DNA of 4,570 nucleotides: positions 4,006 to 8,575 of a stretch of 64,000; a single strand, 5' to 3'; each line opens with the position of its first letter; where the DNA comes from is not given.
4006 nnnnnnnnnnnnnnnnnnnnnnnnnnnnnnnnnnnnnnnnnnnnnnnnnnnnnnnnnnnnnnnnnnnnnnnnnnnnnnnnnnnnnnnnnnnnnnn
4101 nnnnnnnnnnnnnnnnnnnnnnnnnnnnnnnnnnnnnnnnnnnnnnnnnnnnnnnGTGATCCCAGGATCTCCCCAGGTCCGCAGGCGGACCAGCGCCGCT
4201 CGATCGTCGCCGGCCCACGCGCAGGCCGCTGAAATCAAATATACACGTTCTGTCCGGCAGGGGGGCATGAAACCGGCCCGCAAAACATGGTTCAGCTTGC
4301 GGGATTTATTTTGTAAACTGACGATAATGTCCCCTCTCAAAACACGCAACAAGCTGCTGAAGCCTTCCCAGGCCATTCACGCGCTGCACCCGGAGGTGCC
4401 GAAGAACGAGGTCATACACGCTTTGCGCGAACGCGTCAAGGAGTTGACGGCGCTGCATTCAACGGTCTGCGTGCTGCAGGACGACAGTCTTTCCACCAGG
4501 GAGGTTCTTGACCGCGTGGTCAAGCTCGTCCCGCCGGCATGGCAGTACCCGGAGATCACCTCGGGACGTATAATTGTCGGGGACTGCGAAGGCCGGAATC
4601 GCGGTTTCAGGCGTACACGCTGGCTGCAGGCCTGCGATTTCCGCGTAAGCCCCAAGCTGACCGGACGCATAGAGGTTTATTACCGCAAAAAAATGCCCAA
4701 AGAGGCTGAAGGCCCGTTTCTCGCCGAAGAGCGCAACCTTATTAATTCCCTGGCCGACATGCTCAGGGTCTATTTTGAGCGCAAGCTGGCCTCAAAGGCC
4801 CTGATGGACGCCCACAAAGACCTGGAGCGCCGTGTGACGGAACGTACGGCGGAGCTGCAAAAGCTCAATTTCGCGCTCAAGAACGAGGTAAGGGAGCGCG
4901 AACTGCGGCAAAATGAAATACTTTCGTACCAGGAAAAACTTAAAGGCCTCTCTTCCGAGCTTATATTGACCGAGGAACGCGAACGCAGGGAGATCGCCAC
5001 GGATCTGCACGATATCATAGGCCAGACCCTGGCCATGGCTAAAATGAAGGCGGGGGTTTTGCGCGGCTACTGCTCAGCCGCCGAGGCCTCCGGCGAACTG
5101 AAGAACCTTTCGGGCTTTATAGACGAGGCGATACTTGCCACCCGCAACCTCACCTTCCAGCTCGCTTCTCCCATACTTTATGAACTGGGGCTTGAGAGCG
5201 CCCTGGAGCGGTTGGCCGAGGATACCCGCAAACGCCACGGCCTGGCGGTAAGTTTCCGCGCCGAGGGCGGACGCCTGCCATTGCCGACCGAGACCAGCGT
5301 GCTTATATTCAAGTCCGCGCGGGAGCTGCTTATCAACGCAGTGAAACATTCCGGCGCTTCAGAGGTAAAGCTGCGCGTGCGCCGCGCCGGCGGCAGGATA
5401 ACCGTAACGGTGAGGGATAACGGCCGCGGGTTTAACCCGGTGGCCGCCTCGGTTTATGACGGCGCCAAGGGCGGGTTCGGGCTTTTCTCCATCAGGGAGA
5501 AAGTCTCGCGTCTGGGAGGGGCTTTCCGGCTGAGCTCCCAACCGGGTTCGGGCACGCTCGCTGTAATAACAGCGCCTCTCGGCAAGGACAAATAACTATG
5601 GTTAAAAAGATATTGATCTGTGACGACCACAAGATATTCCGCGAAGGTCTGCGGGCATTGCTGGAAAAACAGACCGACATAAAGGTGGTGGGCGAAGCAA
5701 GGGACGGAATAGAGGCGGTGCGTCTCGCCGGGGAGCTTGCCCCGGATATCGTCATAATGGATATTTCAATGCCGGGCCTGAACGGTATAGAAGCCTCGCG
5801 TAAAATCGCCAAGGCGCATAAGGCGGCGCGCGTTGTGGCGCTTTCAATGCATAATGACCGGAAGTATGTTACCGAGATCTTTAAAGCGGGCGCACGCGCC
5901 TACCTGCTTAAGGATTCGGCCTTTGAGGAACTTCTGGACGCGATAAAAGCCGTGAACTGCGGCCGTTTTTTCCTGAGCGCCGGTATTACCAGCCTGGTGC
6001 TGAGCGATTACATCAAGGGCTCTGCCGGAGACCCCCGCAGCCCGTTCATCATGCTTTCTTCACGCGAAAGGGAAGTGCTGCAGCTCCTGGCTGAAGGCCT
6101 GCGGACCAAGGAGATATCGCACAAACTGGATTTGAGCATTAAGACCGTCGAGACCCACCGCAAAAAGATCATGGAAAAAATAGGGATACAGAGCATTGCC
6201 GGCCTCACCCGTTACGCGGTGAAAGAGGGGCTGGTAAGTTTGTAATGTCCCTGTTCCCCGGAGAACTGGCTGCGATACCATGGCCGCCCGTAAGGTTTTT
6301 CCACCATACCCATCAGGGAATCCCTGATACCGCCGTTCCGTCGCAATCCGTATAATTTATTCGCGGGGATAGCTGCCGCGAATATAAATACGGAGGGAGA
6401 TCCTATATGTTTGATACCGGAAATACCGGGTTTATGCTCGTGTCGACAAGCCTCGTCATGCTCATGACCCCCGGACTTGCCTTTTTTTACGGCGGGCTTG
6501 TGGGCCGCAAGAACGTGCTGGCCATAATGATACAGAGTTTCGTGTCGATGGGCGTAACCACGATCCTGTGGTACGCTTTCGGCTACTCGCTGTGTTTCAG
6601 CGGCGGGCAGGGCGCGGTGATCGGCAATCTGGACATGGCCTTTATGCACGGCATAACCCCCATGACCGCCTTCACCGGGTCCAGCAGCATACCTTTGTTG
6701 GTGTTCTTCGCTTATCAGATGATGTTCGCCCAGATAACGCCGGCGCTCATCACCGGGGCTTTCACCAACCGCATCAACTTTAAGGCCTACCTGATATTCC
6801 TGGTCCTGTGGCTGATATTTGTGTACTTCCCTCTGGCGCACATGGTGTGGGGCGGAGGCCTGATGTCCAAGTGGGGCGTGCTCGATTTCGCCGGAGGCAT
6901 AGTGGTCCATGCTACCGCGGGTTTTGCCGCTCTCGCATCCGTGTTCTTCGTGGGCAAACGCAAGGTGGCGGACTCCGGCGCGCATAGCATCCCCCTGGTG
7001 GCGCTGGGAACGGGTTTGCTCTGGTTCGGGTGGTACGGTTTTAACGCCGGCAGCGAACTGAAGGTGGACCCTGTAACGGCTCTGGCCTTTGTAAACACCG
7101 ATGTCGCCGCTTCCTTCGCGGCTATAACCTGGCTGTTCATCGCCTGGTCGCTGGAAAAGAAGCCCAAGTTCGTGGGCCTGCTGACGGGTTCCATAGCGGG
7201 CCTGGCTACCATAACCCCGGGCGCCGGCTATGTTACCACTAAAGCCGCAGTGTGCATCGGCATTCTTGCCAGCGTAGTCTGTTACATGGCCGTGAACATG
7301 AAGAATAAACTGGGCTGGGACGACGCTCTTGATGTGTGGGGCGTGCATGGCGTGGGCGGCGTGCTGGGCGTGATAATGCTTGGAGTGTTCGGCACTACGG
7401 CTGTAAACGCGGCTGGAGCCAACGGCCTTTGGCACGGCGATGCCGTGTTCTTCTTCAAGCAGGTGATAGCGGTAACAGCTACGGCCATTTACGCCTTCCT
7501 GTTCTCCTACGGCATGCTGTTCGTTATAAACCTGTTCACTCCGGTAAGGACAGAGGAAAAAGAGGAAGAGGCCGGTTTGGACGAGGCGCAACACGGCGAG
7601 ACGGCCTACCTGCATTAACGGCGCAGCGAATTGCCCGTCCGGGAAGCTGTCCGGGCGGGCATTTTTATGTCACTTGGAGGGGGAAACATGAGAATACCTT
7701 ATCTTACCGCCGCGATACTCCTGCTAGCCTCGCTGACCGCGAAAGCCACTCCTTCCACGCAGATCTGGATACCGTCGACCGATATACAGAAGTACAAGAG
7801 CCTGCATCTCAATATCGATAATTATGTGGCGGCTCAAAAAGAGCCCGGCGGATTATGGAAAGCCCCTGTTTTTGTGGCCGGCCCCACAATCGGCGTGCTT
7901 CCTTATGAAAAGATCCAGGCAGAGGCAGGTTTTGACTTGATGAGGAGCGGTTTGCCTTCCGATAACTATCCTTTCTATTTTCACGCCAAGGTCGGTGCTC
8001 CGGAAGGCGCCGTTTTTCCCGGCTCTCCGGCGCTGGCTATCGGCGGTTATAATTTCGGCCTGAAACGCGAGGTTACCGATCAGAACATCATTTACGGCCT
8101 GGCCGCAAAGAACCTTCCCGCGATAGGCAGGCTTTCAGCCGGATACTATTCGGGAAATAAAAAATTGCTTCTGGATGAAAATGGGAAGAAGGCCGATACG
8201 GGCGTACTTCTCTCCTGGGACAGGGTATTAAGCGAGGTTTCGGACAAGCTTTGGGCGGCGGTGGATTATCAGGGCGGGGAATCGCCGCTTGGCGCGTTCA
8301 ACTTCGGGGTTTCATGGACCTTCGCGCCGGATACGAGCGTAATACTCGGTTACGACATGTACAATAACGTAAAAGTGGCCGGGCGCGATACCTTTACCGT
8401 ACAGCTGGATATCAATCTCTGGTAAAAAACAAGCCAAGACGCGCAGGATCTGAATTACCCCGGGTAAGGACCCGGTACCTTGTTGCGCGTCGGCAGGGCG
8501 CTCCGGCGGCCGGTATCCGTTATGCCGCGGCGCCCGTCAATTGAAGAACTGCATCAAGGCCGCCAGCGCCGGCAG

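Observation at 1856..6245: Nucleotidyl-cyclase-like domain fused directly to a 10-repeat TPR array, followed by a soluble HisKA_3 kinase and NarL-type regulator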

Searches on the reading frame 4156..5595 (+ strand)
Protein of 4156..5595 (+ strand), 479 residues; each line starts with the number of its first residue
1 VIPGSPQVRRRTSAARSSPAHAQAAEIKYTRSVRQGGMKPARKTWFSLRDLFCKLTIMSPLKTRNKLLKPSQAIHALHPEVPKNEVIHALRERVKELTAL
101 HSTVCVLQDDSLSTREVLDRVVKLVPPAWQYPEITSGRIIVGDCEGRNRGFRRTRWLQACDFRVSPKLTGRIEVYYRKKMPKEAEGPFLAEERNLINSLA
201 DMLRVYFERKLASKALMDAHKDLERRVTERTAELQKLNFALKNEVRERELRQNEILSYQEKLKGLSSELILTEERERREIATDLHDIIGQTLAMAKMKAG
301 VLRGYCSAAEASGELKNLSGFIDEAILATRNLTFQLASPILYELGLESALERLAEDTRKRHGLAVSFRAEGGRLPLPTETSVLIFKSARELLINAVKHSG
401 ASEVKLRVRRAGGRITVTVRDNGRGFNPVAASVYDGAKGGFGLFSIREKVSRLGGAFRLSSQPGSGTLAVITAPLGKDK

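Call 3: search_protein_families(library=pfam, proteins=[window:4156-5595:+], max_evalue=1)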
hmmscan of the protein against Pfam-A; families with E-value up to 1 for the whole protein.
window:4156-5595:+ (479 aa): 4 families
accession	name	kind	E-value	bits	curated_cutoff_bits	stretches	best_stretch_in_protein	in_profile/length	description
PF02518.31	HATPase_c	-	9.2e-14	52.3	26.4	1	388-475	10-109/111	Histidine kinase-, DNA gyrase B-, and HSP90-like ATPase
PF07730.19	HisKA_3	-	4.6e-10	40.3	24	1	276-338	1-65/68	Histidine kinase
PF13581.12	HATPase_c_2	-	4.6e-07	30.3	27.4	1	388-448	36-107/127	Histidine kinase-like ATPase domain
PF05405.19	Mt_ATP-synt_B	-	0.084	13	21.7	1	212-302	63-155/163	Mitochondrial ATP synthase B chain precursor (ATP-synt_B)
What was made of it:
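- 4327..5595 (+): Soluble HisKA_3 histidine kinase, 422 aa from the conserved start. Not part of the cyclase-TPR unit. Pfam (call 3).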

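Call 4: search_protein_families(library=ncbifam, proteins=[window:4156-5595:+], max_evalue=1)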
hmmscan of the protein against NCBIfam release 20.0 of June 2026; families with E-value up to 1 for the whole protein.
window:4156-5595:+ (479 aa): 27 families (the best 25 are shown)
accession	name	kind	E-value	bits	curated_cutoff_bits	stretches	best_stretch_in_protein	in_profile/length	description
NF052443.1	SensHisKinMctS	equivalog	4.7e-31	107.6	700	1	259-470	233-444/457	two-component system sensor histidine kinase MctS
NF008649.0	PRK11644.1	equivalog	5.7e-29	101.2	408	1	246-465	274-488/499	signal transduction histidine-protein kinase/phosphatase UhpB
NF008184.0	PRK10935.1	equivalog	1.4e-23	83.4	553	1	266-474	355-558/565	nitrate/nitrite two-component system sensor histidine kinase NarQ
NF007896.0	PRK10600.1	equivalog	1.6e-21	76.6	578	2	267-471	383-581/598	nitrate/nitrite two-component system sensor histidine kinase NarX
NF047786.1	his_kin_MadS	equivalog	8.7e-20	71.2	500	1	212-459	167-419/434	MadS family sensor histidine kinase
NF052531.1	Strep_LiaS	equivalog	1.3e-17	64.1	450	1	252-475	110-327/328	envelope stress sensor histidine kinase LiaS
NF047322.1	HK_morpho_MacS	equivalog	4.5e-13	49.1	300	1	272-470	180-363/367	MacS family sensor histidine kinase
NF041831.1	NO_HK_NahK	exception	1.3e-08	33.4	1500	1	203-477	428-713/854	hybrid sensor histidine kinase/response regulator NahK/ErcS'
NF008298.1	PRK11086.1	subfamily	6e-06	25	520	1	393-477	436-527/529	DcuS/MalK family sensor histidine kinase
TIGR02916.1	PEP_his_kin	equivalog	4.2e-05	22.3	300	1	391-474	587-679/679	XrtA/PEP-CTERM system histidine kinase PrsK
NF040691.1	MtrAB_MtrB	equivalog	4.4e-05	22.7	450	1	388-435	392-440/507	MtrAB system histidine kinase MtrB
NF041045.1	RsbA_anti_sig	subfamily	4.7e-05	22.8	210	1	368-447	199-280/303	anti-sigma factor RsbA family regulatory protein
NF011874.0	PRK15347.1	equivalog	4.8e-05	21.6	852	1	391-476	521-615/921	two component system sensor kinase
NF041832.1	near_NosP_CTERM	subfamily_domain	0.00017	20.8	400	1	382-477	119-227/370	NahK/ErcS family hybrid sensor histidine kinase/response regulator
NF033792.0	ActS_PrrB_HisK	equivalog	0.00021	20.2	350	1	340-428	268-355/423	ActS/PrrB/RegB family redox-sensitive histidine kinase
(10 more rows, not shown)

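Call 5: search_protein_families(library=padloc, proteins=[window:4156-5595:+], max_evalue=1)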
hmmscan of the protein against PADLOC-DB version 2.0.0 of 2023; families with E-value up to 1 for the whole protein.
window:4156-5595:+ (479 aa): 0 families

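Call 53: find_homologous_proteins(query=window:4327-5592:+, max_evalue=1e-20)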
Query seq(422 aa) (422 aa): 1934 proteins with E <= 1e-20 among 8000 candidates; the best 120 are listed.
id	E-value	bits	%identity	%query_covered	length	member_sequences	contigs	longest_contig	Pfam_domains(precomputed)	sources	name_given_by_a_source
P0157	2.6e-250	848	92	100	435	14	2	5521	PF13581.13,PF07730.20,PF02518.32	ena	-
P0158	4.3e-237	805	88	100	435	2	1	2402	PF13581.13,PF07730.20,PF02518.32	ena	-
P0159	1.0e-235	800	86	100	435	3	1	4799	PF13581.13,PF07730.20,PF02518.32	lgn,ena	-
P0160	1.1e-234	797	87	99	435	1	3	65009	PF13581.13,PF07730.20,PF02518.32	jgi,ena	-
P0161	2.3e-232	789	85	100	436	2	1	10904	PF13581.13,PF07730.20,PF02518.32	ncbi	-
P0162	2.4e-232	789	86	100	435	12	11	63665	PF13581.13,PF07730.20,PF02518.32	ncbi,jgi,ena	-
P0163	6.6e-232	788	86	100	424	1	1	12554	PF13581.13,PF07730.20,PF02518.32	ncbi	ncbi:MAG: sensor histidine kinase [Elusimicrobiota bacterium]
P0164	1.3e-231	787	85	100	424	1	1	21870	PF13581.13,PF07730.20,PF02518.32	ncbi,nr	ncbi:MAG: sensor histidine kinase [Elusimicrobia bacterium]|nr:sensor histidine kinase [Elusimicrobi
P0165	1.1e-229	781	85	100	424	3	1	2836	PF13581.13,PF07730.20,PF02518.32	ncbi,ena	-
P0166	5.0e-228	775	86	100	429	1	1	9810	PF13581.13,PF02518.32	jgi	jgi:signal transduction histidine kinase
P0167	1.7e-227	773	84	99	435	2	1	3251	PF13581.13,PF07730.20,PF02518.32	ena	-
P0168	1.2e-226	771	83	100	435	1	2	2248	PF13581.13,PF07730.20,PF02518.32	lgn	-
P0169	6.8e-225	765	83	99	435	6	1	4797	PF13581.13,PF07730.20,PF02518.32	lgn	-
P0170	9.3e-223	758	83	99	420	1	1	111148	PF13581.13,PF07730.20,PF02518.32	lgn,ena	-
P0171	1.1e-222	757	80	100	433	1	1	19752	PF13581.13,PF07730.20,PF02518.32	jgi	jgi:signal transduction histidine kinase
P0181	5.1e-215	732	79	100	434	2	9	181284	PF13581.13,PF07730.20,PF02518.32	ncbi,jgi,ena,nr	ncbi:MAG: hypothetical protein A2X32_01600 [Elusimicrobia bacterium GWC2_64_44]|nr:MAG: hypothetical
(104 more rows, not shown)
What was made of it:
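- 4327..5595 (+): More than 50 orthologues at 72-92% identity in Elusimicrobia (call 53).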

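Call 54: find_encoding_contigs(protein=P0160, flank=7000, max_places=2)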
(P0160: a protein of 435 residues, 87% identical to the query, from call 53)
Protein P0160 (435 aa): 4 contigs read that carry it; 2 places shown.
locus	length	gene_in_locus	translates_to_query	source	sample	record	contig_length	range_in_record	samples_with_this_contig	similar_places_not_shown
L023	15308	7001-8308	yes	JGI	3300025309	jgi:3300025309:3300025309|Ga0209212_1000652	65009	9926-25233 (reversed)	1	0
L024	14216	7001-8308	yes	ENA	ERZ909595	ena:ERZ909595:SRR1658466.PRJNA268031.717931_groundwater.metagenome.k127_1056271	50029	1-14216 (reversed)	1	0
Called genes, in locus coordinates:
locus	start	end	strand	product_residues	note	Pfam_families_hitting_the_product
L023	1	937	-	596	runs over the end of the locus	PF00270:DEAD, PF04851:ResIII, PF00271:Helicase_C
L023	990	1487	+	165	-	-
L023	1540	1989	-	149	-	PF00583:Acetyltransf_1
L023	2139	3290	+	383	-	PF13091:PLDc_2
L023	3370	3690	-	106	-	-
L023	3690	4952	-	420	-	PF00270:DEAD, PF04851:ResIII, PF00271:Helicase_C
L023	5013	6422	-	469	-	PF00753:Lactamase_B, PF12706:Lactamase_B_2, PF16661:Lactamase_B_6, PF10996:Beta-Casp, PF07521:RMMBL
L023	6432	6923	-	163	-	PF00583:Acetyltransf_1, PF13673:Acetyltransf_10, PF13508:Acetyltransf_7, PF08445:FR47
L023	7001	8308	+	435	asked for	PF07730:HisKA_3, PF13581:HATPase_c_2, PF02518:HATPase_c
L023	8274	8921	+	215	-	PF00072:Response_reg, PF00196:GerE, PF08281:Sigma70_r4_2 (weak)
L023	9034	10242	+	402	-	PF00909:Ammonium_transp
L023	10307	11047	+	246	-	-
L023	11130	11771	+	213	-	PF01914:MarC, PF03741:TerC (weak)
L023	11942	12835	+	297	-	PF04231:Endonuclease_1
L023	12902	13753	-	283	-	PF04392:ABC_sub_bind (weak)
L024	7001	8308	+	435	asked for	PF07730:HisKA_3, PF13581:HATPase_c_2, PF02518:HATPase_c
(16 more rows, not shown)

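Call 55: find_encoding_contigs(protein=P0162, flank=7000, max_places=2)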
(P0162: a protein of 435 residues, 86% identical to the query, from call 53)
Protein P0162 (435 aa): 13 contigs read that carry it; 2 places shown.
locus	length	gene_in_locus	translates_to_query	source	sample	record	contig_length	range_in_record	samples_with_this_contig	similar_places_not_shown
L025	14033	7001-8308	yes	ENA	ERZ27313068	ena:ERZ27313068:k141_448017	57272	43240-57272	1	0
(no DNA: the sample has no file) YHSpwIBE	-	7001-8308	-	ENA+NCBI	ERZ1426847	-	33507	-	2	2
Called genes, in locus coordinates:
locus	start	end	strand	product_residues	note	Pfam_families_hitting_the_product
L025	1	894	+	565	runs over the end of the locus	PF03814:KdpA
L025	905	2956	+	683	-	PF00122:E1-E2_ATPase, PF00702:Hydrolase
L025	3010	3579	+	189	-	PF02669:KdpC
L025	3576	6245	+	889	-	PF02702:KdpD, PF13493:DUF4118, PF00512:HisKA, PF02518:HATPase_c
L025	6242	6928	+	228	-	PF00072:Response_reg, PF00486:Trans_reg_C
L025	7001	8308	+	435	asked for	PF07730:HisKA_3, PF13581:HATPase_c_2 (weak), PF02518:HATPase_c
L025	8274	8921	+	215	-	PF00072:Response_reg, PF00196:GerE, PF08281:Sigma70_r4_2 (weak)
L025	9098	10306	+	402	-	PF00909:Ammonium_transp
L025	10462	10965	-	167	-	-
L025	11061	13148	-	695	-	PF02092:tRNA_synt_2f, PF05746:DALR_1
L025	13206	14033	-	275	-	?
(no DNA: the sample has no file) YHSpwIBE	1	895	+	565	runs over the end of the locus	PF03814:KdpA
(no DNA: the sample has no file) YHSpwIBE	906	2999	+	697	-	PF00122:E1-E2_ATPase, PF00702:Hydrolase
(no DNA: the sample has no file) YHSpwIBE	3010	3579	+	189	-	PF02669:KdpC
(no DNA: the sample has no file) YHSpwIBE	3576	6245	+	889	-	PF02702:KdpD, PF13493:DUF4118, PF00512:HisKA, PF02518:HATPase_c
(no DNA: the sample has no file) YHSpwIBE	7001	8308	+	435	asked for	PF07730:HisKA_3, PF13581:HATPase_c_2 (weak), PF02518:HATPase_c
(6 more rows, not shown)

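Call 56: find_encoding_contigs(protein=P0181, flank=7000, max_places=2)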
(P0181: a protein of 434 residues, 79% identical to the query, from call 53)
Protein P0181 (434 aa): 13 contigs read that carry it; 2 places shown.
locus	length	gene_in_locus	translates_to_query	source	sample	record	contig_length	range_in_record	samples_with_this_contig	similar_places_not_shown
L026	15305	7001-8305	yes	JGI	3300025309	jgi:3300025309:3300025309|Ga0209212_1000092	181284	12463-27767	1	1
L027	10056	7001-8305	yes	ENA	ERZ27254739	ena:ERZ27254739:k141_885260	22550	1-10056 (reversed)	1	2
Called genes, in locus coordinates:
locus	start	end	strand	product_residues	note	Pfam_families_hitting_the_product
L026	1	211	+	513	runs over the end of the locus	PF13231:PMT_2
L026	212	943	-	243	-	PF01171:ATP_bind_3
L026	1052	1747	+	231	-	PF00072:Response_reg, PF00486:Trans_reg_C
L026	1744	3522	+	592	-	PF16736:sCache_like, PF00672:HAMP, PF08448:PAS_4 (weak), PF00512:HisKA, PF02518:HATPase_c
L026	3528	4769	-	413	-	PF02518:HATPase_c, PF14501:HATPase_c_5 (weak)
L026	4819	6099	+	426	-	PF16930:Porin_5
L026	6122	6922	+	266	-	PF12849:PBP_like_2, PF01547:SBP_bac_1, PF13531:SBP_bac_11, PF12727:PBP_like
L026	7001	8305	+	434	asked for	PF07730:HisKA_3, PF02518:HATPase_c, PF13581:HATPase_c_2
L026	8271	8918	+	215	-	PF00072:Response_reg, PF08281:Sigma70_r4_2 (weak), PF00196:GerE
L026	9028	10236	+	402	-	PF00909:Ammonium_transp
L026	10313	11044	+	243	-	-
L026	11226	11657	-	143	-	PF11141:DUF2914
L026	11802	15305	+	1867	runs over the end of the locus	PF21142:A2M_bMG2 (weak), PF11974:bMG3, PF01835:MG2, PF17972:bMG5, PF17962:bMG6, PF07703:A2M_BRD, PF00207:A2M (weak), PF17973:bMG10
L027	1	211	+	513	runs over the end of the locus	PF13231:PMT_2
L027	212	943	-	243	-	PF01171:ATP_bind_3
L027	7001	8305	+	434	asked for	PF07730:HisKA_3, PF02518:HATPase_c, PF13581:HATPase_c_2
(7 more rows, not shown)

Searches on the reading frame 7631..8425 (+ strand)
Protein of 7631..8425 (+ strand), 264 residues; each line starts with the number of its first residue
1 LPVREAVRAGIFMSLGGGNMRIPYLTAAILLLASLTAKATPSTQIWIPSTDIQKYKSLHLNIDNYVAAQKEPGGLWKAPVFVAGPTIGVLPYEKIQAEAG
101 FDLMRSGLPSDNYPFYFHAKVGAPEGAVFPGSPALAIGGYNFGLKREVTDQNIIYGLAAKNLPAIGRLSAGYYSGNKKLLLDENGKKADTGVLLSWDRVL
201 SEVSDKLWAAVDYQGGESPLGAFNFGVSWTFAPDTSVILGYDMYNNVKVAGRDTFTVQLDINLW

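Call 3: search_protein_families(library=pfam, proteins=[window:7631-8425:+], max_evalue=1)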
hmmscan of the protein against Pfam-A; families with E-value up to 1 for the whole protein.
window:7631-8425:+ (264 aa): 0 families
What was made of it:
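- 7688..8425 (+): 245-aa signal-peptide protein with no Pfam match. It is the fourth gene of the cassette in three loci from two of the three other genomes. No Pfam hit (call 3).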
